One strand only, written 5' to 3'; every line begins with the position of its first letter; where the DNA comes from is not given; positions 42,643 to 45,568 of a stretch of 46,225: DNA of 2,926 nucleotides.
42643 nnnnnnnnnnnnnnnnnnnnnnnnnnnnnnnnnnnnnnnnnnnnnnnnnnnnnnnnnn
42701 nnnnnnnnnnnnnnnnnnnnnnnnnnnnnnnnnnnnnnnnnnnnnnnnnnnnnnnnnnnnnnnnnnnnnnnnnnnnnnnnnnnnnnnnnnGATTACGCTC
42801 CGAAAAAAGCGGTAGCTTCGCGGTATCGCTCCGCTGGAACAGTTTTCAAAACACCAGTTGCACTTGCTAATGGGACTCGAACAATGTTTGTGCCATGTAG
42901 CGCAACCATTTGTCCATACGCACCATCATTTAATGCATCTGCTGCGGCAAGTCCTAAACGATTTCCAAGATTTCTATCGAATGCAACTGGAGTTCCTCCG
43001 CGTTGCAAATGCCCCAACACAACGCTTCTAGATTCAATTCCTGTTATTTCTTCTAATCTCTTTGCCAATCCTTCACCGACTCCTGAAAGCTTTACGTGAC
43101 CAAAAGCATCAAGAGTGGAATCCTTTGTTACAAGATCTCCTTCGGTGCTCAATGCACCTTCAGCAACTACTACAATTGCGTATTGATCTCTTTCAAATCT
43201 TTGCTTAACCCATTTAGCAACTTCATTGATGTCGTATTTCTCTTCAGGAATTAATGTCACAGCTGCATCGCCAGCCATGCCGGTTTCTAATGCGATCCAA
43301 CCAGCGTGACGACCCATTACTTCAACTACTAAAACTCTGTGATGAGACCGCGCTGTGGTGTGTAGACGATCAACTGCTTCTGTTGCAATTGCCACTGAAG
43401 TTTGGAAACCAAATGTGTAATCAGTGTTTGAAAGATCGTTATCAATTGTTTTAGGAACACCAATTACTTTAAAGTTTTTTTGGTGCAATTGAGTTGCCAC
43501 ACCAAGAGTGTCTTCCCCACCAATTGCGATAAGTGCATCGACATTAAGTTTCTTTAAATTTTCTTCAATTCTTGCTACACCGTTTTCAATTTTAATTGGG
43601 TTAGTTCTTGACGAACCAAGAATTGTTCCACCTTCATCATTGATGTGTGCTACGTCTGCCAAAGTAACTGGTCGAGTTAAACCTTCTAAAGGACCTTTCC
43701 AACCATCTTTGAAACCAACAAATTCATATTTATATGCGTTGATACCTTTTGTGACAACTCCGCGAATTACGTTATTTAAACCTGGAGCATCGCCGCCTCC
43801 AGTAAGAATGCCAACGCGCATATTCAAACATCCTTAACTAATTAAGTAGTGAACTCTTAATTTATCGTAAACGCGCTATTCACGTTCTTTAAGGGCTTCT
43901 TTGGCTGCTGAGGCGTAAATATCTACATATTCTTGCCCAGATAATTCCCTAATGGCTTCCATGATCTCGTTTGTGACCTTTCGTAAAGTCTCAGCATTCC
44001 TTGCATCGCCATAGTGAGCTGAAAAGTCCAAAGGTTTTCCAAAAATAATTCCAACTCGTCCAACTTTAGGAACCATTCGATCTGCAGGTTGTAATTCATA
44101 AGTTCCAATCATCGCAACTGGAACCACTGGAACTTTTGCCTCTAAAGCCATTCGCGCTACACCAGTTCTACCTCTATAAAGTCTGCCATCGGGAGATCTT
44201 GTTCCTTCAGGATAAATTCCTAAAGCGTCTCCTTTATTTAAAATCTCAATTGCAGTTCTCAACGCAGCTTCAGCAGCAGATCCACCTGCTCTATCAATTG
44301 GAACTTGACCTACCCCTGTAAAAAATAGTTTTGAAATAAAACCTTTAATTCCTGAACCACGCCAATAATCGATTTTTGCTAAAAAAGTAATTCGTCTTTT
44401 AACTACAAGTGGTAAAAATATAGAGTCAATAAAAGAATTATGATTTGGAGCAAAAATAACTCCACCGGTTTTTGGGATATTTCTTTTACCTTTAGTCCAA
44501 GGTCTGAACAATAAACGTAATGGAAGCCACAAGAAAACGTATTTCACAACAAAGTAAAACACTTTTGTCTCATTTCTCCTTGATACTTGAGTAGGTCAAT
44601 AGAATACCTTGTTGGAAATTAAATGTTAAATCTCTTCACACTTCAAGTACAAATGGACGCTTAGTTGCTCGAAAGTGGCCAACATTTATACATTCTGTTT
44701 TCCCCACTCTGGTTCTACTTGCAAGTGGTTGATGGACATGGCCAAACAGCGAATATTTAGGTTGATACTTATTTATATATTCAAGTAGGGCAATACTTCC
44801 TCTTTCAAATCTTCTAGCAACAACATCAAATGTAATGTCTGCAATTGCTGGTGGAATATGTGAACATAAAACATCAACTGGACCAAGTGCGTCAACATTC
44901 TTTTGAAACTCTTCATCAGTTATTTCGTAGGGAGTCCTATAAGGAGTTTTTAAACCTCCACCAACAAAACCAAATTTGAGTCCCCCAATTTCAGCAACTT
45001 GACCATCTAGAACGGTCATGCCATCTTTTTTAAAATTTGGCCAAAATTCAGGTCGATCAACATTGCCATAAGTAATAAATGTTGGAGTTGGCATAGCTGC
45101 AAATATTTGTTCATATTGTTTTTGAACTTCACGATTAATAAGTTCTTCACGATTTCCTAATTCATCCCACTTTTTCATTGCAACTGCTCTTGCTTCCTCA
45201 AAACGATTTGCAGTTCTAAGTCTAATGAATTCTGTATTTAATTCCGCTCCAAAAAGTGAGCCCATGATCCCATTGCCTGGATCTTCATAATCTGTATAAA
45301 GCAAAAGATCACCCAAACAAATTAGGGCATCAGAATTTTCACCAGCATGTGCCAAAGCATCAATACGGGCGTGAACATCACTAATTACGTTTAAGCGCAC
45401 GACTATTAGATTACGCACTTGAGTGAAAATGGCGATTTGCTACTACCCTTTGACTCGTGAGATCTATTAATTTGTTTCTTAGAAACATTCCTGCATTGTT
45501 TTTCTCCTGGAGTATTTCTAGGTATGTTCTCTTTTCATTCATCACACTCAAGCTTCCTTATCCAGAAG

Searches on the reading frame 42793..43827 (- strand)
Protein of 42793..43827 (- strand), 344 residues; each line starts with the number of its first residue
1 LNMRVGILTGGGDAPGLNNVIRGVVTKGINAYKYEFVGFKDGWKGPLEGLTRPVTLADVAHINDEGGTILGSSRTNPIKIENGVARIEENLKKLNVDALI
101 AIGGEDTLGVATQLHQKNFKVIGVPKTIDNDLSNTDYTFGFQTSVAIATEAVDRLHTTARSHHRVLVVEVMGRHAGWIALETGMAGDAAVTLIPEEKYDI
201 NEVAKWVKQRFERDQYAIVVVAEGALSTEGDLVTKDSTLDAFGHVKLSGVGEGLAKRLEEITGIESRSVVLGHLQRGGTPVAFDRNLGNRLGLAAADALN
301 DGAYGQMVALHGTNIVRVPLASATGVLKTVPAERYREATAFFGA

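Call 11: search_protein_families(library=ncbifam, proteins=[window:42793-43827:-], max_evalue=0.00001)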
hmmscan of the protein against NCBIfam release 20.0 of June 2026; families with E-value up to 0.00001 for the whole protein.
window:42793-43827:- (344 aa): 11 families
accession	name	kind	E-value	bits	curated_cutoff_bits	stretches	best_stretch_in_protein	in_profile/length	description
TIGR02483.1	PFK_mixed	subfamily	8.8e-136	452.2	430.55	1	4-323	1-324/325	phosphofructokinase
NF002872.1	PRK03202.1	subfamily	7.5e-116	386.6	253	1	3-341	1-321/323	ATP-dependent 6-phosphofructokinase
NF010674.0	PRK14071.1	equivalog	2.4e-87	293.2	544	1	3-333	5-344/360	ATP-dependent 6-phosphofructokinase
TIGR02482.1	PFKA_ATP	equivalog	6e-84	281.6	371.35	2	4-230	1-228/301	6-phosphofructokinase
TIGR02478.1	6PF1K_euk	equivalog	3.5e-59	200.7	708.4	2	116-331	138-344/744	6-phosphofructokinase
NF041103.1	PFKA_PPi_Ttgales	equivalog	1.2e-56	192.5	550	1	5-322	1-345/407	diphosphate--fructose-6-phosphate 1-phosphotransferase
NF005301.0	PRK06830.1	equivalog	8e-55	186.1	400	1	3-330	82-422/445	ATP-dependent 6-phosphofructokinase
NF010675.0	PRK14072.1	subfamily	6.5e-48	163.5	273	1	7-314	8-339/416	diphosphate--fructose-6-phosphate 1-phosphotransferase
NF005482.0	PRK07085.1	subfamily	5.4e-39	134.2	446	1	2-226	73-316/558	diphosphate--fructose-6-phosphate 1-phosphotransferase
TIGR02477.1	PFKA_PPi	equivalog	2e-35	122.3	587.95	1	2-225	67-309/539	diphosphate--fructose-6-phosphate 1-phosphotransferase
NF005121.0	PRK06555.1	equivalog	1.1e-24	87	395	1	3-183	4-207/404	pyrophosphate--fructose-6-phosphate 1-phosphotransferase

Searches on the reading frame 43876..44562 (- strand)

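Call 77: search_protein_families(library=pfam, proteins=[window:43876-44562:-], max_evalue=0.001)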
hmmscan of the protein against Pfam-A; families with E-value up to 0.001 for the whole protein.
window:43876-44562:- (228 aa): 1 family
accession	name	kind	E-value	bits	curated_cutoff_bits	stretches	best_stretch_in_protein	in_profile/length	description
PF01553.26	Acyltransferase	-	2.3e-26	92.6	23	1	24-151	5-131/132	Acyltransferase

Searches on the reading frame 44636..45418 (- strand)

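Call 77: search_protein_families(library=pfam, proteins=[window:44636-45418:-], max_evalue=0.001)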
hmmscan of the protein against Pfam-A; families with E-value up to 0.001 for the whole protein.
window:44636-45418:- (260 aa): 2 families
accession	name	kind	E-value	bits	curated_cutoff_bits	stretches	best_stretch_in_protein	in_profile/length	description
PF00149.33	Metallophos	-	3.4e-09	37.8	21.5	1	8-231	2-191/191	Calcineurin-like phosphoesterase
PF12850.12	Metallophos_2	-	4.2e-06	27.3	27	0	210-251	98-137/154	Calcineurin-like phosphoesterase superfamily domain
